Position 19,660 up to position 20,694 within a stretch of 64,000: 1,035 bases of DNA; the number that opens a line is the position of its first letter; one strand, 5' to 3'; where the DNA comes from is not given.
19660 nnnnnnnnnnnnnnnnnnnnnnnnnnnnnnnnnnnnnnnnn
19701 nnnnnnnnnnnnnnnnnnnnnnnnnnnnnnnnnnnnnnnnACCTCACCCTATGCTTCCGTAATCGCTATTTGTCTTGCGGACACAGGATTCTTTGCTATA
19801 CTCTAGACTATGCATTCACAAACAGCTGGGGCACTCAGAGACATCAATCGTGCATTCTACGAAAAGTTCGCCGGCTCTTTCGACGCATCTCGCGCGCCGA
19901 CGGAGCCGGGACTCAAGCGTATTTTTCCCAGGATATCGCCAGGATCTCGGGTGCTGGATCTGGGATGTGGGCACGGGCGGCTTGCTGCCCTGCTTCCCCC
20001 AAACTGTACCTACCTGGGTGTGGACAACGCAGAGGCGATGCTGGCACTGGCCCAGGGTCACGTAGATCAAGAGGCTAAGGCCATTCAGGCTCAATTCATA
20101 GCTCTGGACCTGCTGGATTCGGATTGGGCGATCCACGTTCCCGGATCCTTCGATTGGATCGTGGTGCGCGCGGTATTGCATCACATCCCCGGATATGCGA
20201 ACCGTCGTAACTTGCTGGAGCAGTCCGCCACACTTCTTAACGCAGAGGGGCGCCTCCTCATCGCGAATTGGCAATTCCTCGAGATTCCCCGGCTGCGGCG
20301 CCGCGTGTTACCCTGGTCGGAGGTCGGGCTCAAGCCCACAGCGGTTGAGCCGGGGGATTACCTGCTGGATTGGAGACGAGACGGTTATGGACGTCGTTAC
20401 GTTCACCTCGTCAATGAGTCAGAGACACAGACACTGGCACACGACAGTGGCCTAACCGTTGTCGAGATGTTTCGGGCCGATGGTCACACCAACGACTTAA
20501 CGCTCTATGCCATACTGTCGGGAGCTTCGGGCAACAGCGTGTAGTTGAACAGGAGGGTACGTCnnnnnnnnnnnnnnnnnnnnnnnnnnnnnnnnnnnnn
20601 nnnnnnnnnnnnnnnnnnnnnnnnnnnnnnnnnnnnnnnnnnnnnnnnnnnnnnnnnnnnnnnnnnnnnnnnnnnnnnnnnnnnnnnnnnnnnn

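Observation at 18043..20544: Bacterial Elp3 (radical SAM + GNAT) divergently paired with a Trm9-like SAM methyltransferase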

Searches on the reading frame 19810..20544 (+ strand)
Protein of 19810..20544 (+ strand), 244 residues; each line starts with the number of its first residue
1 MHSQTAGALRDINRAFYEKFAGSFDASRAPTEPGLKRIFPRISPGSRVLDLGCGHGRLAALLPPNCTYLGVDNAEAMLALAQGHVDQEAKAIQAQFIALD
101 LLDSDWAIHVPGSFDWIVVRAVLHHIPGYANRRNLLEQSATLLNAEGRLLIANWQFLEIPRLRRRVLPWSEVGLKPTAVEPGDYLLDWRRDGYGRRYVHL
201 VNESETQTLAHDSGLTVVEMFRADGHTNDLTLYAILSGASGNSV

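Call 3: search_protein_families(library=pfam, proteins=[window:19810-20544:+], max_evalue=0.01)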
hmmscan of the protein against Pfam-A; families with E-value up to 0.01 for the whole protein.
window:19810-20544:+ (244 aa): 10 families
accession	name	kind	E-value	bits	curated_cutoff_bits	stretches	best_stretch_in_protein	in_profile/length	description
PF13489.12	Methyltransf_23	-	6.2e-15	55.7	27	1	34-219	12-163/164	Methyltransferase domain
PF08242.18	Methyltransf_12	-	3.7e-14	53.7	30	1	49-149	1-98/98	Methyltransferase domain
PF13649.12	Methyltransf_25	-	9.5e-13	49.1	27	1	48-147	1-97/97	Methyltransferase domain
PF13847.12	Methyltransf_31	-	9.9e-13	48.4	27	1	43-155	2-113/145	Methyltransferase domain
PF08241.18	Methyltransf_11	-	9.8e-12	45.8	21.2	1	49-151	1-95/95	Methyltransferase domain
PF05175.20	MTS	-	2.2e-07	31.1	23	1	45-162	32-149/170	Methyltransferase small domain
PF07021.18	MetW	-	2.4e-05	24.5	21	1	37-121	6-83/193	Methionine biosynthesis protein MetW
PF02353.26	CMAS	-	0.00046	20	27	1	41-152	59-165/273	Mycolic acid cyclopropane synthetase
PF06080.18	DUF938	-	0.0033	17.7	27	1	19-151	2-137/202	Protein of unknown function (DUF938)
PF01135.25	PCMT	-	0.0048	17.1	20.3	1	42-127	71-156/210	Protein-L-isoaspartate(D-aspartate) O-methyltransferase (PCMT)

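Call 4: search_protein_families(library=ncbifam, proteins=[window:19810-20544:+], max_evalue=0.01)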
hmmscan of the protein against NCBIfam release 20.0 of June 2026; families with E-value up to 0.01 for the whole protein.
window:19810-20544:+ (244 aa): 27 families (the best 25 are shown)
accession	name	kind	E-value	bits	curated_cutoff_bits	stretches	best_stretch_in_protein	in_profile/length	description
NF043040.1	corrin_prot_MT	hypoth_equivalog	5.4e-15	55.4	180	1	36-153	32-149/216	corrinoid protein-associated methyltransferase CpaM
NF045667.1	MTase_DVU1556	equivalog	6.5e-08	32.3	155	1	41-152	19-120/213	DVU_1556 family methyltransferase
TIGR01983.1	UbiG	equivalog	9.5e-08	31.6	102.95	1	45-152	50-152/228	bifunctional 2-polyprenyl-6-hydroxyphenol methylase/3-demethylubiquinol 3-O-methyltransferase UbiG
NF041820.1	daptide_MTase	equivalog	2.9e-07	30.2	175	1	46-155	38-146/243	daptide-type RiPP biosynthesis methyltransferase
TIGR02081.1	metW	equivalog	1e-06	28.4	189.5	1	35-126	4-88/194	methionine biosynthesis protein MetW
NF041537.1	ArsM_AhpD_UU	exception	2.2e-06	26.7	510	1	41-170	73-201/345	arsenite methyltransferase/AhpD domain selenoprotein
NF047649.1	MTase_UXPK_star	exception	4.5e-06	25.9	460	1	41-154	74-184/283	methyltransferase/UXPK-star double selenoprotein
NF010703.0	PRK14103.1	equivalog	4.8e-06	26.2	320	1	44-132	29-108/256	trans-aconitate 2-methyltransferase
NF041536.1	ArsM_DUF2284_UU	exception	5.4e-06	25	575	1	41-155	73-184/459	arsenite methyltransferase/DUF2284 domain selenoprotein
TIGR00740.1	TIGR00740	equivalog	6.2e-06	26.1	193.3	1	43-153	52-161/239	carboxy-S-adenosyl-L-methionine synthase CmoA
TIGR02021.1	BchM-ChlM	equivalog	7.1e-06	25.6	158.9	1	44-138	54-142/218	magnesium protoporphyrin IX methyltransferase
NF040703.1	cyclopro_CfaB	exception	8.8e-06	24.7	650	1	41-138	156-250/393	C17 cyclopropane fatty acid synthase CfaB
NF001244.0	PRK00216.1-5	equivalog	2.3e-05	23.8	216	1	44-102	48-110/236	bifunctional demethylmenaquinone methyltransferase/2-methoxy-6-polyprenyl-1,4-benzoquinol methylase UbiE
NF007023.0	PRK09489.1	equivalog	2.7e-05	23.5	295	1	47-165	199-315/342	16S rRNA (guanine(1207)-N(2))-methyltransferase RsmC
TIGR02072.1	BioC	equivalog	5.5e-05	23.1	184.95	1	46-152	36-133/244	malonyl-ACP O-methyltransferase BioC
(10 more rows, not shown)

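Call 5: search_solved_structures(query=window:19810-20544:+, max_evalue=1, show_alignments=3)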
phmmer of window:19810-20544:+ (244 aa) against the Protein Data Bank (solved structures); distinct sequences matched with E-value up to 1: 92 (the best 60 are shown).
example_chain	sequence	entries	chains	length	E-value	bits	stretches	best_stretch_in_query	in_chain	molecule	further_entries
5cm2_Z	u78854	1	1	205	1.2e-06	31.4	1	48-219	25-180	TRNA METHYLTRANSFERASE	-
3d2l_A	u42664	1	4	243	1.2e-06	31.3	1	17-151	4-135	SAM-dependent methyltransferase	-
4iv8_A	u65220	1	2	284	4.3e-06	29.6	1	42-154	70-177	Phosphoethanolamine N-methyltransferase,putative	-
8zc8_A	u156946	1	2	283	5e-05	26.1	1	41-154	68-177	MitM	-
21zq_A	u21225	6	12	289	5.2e-05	26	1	41-154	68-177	MitM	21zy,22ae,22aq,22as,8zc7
6mro_A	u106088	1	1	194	0.00026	23.7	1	41-126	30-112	methyl transferase from Methanosarcina acetivorans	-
8gdu_A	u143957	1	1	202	0.00035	23.3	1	41-127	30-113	Methyltransferase domain-containing protein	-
3dli_A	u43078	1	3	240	0.00046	22.9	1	16-86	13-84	methyltransferase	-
9fce_A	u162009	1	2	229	0.00086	22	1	33-144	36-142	SAM dependent methyltransferase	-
5mgz_A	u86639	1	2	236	0.0013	21.4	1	41-126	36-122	8-demethylnovobiocic acid C(8)-methyltransferase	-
5doo_A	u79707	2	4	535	0.0022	20.7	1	39-150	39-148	protein lysine methyltransferase 2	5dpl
6uv6_A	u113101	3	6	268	0.0028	20.4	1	45-155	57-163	D-glucose O-methyltransferase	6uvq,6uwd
3e23_A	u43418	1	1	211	0.0031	20.2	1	9-111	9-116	uncharacterized protein RPA2492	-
4iwn_A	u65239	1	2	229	0.0033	20.1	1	42-152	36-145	tRNA (cmo5U34)-methyltransferase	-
4mwz_A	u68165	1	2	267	0.0035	20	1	42-154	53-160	Phosphoethanolamine N-methyltransferase, putative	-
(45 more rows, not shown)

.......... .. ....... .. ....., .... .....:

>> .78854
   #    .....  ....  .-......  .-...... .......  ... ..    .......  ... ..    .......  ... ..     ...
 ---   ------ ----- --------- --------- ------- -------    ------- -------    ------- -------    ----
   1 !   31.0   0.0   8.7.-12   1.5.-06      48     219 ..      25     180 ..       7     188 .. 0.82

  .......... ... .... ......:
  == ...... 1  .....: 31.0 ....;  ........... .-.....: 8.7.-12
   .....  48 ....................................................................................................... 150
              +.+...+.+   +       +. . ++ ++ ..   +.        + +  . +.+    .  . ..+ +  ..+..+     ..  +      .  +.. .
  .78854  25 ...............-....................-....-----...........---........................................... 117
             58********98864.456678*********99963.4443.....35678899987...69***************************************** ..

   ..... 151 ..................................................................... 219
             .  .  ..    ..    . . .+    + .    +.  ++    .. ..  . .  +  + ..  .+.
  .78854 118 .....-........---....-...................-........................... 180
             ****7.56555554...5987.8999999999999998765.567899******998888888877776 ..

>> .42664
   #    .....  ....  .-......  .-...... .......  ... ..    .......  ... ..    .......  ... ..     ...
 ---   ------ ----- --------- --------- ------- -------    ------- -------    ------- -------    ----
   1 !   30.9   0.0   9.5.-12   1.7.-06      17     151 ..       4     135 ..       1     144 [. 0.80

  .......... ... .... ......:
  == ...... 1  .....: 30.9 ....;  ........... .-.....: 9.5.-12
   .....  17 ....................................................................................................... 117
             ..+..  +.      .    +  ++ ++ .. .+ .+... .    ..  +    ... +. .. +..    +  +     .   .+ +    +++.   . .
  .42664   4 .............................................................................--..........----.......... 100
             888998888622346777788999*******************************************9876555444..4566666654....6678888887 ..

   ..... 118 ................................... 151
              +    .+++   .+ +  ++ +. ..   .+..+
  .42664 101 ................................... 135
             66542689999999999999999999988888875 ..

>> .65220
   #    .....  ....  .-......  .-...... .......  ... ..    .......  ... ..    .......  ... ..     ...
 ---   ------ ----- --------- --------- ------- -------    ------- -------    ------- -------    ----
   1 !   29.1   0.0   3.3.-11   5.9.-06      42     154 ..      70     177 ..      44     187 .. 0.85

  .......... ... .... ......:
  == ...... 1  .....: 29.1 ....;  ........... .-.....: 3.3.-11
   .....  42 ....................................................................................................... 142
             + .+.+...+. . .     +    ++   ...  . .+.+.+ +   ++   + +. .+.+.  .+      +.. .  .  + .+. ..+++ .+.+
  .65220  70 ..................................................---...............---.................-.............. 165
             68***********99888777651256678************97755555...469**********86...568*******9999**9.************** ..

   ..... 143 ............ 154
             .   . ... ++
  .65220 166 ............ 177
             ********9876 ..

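Call 7: find_homologous_proteins(query=window:19810-20544:+, max_evalue=0.001)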
Query window:19810-20544:+ (244 aa): 755 proteins with E <= 0.001 among 2694 candidates; the best 120 are listed.
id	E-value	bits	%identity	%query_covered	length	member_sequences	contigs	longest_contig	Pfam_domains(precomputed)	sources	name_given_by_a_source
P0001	8.2e-162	554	100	100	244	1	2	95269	PF07021.19,PF13847.13,PF13489.13,PF05175.21,PF13649.13,PF08241.19,PF08242.19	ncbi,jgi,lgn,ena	jgi:tRNA (uracil-5-)-methyltransferase TRM9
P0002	4.9e-138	476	85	100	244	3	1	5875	PF07021.19,PF13847.13,PF13489.13,PF05175.21,PF13649.13,PF08241.19,PF08242.19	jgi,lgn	jgi:SAM-dependent methyltransferase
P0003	8.0e-110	384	70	98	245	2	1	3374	PF13847.13,PF13489.13,PF02353.27,PF05175.21,PF13649.13,PF01135.26,PF08241.19,PF08242.19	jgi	-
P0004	2.3e-109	383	68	99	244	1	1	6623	PF07021.19,PF13847.13,PF13489.13,PF05175.21,PF13649.13,PF08241.19,PF08242.19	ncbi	-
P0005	4.1e-107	375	67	97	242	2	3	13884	PF13847.13,PF13489.13,PF13649.13,PF08241.19,PF08242.19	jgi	jgi:SAM-dependent methyltransferase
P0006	5.6e-107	375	68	97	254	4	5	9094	PF07021.19,PF13847.13,PF13489.13,PF05175.21,PF13649.13,PF01135.26,PF08241.19,PF08242.19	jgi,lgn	jgi:SAM-dependent methyltransferase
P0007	1.0e-102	361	65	97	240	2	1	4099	PF13847.13,PF13489.13,PF05175.21,PF13649.13,PF08241.19,PF08242.19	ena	-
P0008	2.1e-86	307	57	97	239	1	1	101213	PF13847.13,PF13489.13,PF05175.21,PF13649.13,PF08241.19,PF08242.19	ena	-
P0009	5.5e-86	306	57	97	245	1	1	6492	PF13847.13,PF13489.13,PF05175.21,PF13649.13,PF08241.19,PF08242.19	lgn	-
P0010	5.7e-86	306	58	97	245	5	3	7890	PF13847.13,PF13489.13,PF05175.21,PF13649.13,PF08241.19,PF08242.19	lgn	-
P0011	2.1e-85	304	57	97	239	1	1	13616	PF13847.13,PF13489.13,PF05175.21,PF13649.13,PF08241.19,PF08242.19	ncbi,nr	ncbi:MAG: class I SAM-dependent methyltransferase [Anaerolineae bacterium]|nr:class I SAM-dependent 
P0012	2.2e-85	304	56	100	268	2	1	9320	PF13847.13,PF13489.13,PF05175.21,PF13649.13,PF01209.25,PF08241.19,PF08242.19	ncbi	-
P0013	4.8e-85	303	57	97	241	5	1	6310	PF13847.13,PF13489.13,PF02353.27,PF05175.21,PF13649.13,PF08241.19,PF08242.19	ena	-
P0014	5.2e-85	303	57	98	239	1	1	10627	PF13847.13,PF13489.13,PF05175.21,PF13649.13,PF08241.19,PF08242.19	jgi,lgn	jgi:SAM-dependent methyltransferase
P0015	6.8e-85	302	54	97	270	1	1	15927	PF07021.19,PF13847.13,PF13489.13,PF05175.21,PF13649.13,PF08241.19,PF08242.19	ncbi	-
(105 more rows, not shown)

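Call 9: search_solved_structures(query=A1, max_evalue=0.01, show_alignments=2)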
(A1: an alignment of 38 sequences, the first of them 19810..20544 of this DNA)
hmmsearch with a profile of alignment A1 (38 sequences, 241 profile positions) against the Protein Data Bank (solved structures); distinct sequences matched with E-value up to 0.01: 136 (the best 60 are shown).
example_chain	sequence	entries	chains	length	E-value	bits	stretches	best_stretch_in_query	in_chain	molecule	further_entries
3d2l_A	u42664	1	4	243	1.9e-12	50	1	17-151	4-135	SAM-dependent methyltransferase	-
3sm3_A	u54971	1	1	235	3.3e-10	42.6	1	41-165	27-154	SAM-dependent methyltransferases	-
1ve3_A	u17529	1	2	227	5.1e-10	42.1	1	26-157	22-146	hypothetical protein PH0226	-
5cm2_Z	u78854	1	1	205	6.5e-10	41.7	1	26-157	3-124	TRNA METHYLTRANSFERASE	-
3bus_A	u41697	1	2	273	1.5e-09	40.5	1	39-157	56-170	Methyltransferase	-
5wp4_A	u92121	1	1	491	2.1e-09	40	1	41-153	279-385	Phosphoethanolamine N-methyltransferase 1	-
6mro_A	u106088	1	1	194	2.3e-09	39.9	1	42-150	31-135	methyl transferase from Methanosarcina acetivorans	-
5wp5_A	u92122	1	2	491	3.4e-09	39.3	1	41-153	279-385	Phosphomethylethanolamine N-methyltransferase 2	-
8gdu_A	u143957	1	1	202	4.8e-09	38.9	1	42-151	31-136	Methyltransferase domain-containing protein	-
4iv8_A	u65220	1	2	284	2.2e-08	36.7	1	37-156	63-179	Phosphoethanolamine N-methyltransferase,putative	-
4ine_A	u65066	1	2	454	3.5e-08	36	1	39-152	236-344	Protein PMT-2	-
8zc8_A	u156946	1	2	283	7e-08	35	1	41-153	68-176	MitM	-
21zq_A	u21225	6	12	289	7.2e-08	35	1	41-153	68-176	MitM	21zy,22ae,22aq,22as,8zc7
8rdl_A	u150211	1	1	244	1.4e-07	34.1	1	44-150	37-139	ToxA protein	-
4kdr_A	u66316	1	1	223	2.6e-07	33.2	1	45-152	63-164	3-demethylubiquinone-9 3-methyltransferase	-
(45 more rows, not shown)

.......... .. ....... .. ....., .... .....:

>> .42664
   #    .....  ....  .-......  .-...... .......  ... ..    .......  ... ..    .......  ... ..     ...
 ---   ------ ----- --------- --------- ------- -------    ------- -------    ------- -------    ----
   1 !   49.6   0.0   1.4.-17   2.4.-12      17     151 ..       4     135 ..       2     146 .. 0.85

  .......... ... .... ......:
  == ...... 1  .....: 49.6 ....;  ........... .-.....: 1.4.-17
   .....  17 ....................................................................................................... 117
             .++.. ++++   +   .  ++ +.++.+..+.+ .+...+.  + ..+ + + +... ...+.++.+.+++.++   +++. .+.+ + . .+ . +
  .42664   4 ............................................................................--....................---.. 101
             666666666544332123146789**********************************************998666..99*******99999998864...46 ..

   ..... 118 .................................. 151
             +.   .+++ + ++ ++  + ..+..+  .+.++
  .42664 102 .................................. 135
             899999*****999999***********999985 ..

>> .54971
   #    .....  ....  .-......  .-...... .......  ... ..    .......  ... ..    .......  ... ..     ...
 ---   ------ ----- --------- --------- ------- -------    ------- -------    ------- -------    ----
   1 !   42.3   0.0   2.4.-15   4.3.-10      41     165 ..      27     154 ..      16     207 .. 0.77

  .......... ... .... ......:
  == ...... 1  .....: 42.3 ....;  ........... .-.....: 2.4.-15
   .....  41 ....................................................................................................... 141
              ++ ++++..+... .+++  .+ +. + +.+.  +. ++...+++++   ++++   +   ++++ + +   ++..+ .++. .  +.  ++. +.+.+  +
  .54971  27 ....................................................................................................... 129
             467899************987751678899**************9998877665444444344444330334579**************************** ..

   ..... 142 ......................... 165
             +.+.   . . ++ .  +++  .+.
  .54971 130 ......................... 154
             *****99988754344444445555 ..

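Call 10: find_related_loci(query=A1, collection=genome_contigs, flank=10000)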
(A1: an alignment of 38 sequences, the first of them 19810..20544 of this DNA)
Query A1 (244 aa) in genome_contigs; peptide patterns used: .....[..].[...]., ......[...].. (x = any residue, [..] = any of these).
600 stretches matched a pattern (row limit reached: there are more); 266 encode a relative of the query (tblastn E <= 1e-3); the best 80 are kept; 80 distinct loci.
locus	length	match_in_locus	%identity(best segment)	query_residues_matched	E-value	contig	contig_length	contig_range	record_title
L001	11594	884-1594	73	1-237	2e-119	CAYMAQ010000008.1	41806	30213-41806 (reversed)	MAG TPA_asm: uncultured Anaerolineales bacterium isolate binchicken_co8_172 genome assembly, contig: NODE_948_length_418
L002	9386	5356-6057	55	1-236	2e-85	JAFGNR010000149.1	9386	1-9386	MAG: Anaerolineae bacterium isolate Zod_Metabat.557 k87_1086465, whole genome shotgun sequence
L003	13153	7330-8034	56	1-236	4e-84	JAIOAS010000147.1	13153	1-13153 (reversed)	MAG: Chloroflexota bacterium isolate S1bins155 c_000000000147, whole genome shotgun sequence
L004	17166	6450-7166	54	1-240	2e-83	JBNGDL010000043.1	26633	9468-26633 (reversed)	MAG: Anaerolineae bacterium isolate E05-028 bin48.fa-43, whole genome shotgun sequence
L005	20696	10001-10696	55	1-236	2e-83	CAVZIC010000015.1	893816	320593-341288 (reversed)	MAG: uncultured Chloroflexia bacterium isolate MFD02416.bin.2.12 genome assembly, contig: contig_28532, whole genome sho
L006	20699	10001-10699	54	1-237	3e-82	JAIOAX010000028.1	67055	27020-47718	MAG: Chloroflexota bacterium isolate S1bins75 c_000000000028, whole genome shotgun sequence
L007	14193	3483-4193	52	1-237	4e-81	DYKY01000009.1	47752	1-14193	MAG TPA_asm: Thermoflexus sp. isolate SulCav_AS07-7_59_19 SulCav_AS07_7_629_length_47752_cov_9_777994, whole genome shot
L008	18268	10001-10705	54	1-236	1e-78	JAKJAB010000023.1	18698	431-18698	MAG: Chloroflexota bacterium isolate UR.bin85 NODE_23_length_18698_cov_1.966060, whole genome shotgun sequence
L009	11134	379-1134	44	1-241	1e-61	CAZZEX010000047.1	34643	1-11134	MAG TPA_asm: uncultured Anaerolineales bacterium isolate SRP214966_co5_324 genome assembly, contig: NODE_748_length_3464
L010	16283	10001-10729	43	1-240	3e-60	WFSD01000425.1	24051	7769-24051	MAG: Anaerolineae bacterium isolate S016_19 k151_812859, whole genome shotgun sequence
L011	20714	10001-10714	44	3-237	1e-58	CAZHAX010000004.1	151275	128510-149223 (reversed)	MAG TPA_asm: uncultured Anaerolineales bacterium isolate binchicken_co116_387 genome assembly, contig: NODE_29_length_15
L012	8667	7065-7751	45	9-237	7e-59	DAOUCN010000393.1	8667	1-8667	MAG TPA_asm: Chloroflexota bacterium isolate H81_825 676764, whole genome shotgun sequence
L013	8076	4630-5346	44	1-236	4e-58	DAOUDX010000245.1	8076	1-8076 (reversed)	MAG TPA_asm: Anaerolineae bacterium isolate N2_102 k133_1910367, whole genome shotgun sequence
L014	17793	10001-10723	44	1-239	3e-57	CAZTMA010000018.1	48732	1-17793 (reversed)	MAG TPA_asm: uncultured Anaerolineales bacterium isolate SRP239243_co1_342 genome assembly, contig: NODE_872_length_4873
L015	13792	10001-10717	43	1-236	1e-56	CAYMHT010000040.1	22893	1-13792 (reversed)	MAG TPA_asm: uncultured Anaerolineales bacterium isolate SRP319275_co2_51 genome assembly, contig: NODE_1640_length_2289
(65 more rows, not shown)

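Call 19: predict_structure(alignment_id=A1)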
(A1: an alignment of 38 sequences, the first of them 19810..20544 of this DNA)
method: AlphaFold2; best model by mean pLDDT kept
length: 244 residues; sequences in the alignment: 38
mean_pLDDT: 92.2   pTM: 0.90
mean pLDDT of the five models: 92.2, 91.6, 91.3, 91.1, 90.6
residues with pLDDT >= 90: 200; 70-90: 37; 50-70: 3; < 50: 4
segments of 3 or more residues with pLDDT < 50: 241-244
pLDDT, mean of each block of 10 residues (from residue 1): 95 94 86 88 96 84 93 92 84 92 95 96 95 97 96 93 96 97 95 96 98 97 90 90 40
secondary structure, 60 per line:
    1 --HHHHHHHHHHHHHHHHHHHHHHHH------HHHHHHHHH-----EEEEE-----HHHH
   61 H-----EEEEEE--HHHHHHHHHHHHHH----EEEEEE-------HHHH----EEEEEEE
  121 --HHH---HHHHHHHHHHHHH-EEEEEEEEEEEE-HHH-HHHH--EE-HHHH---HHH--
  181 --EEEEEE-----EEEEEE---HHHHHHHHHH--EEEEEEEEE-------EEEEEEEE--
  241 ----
elements in order: H3-26 H33-41 E47-51 H57-61 E67-72 H75-88 E93-98 H106-109 E114-120 H129-141 E143-154 H160-163 H169-172 E183-188 E194-199 H203-212 E215-223 E231-238
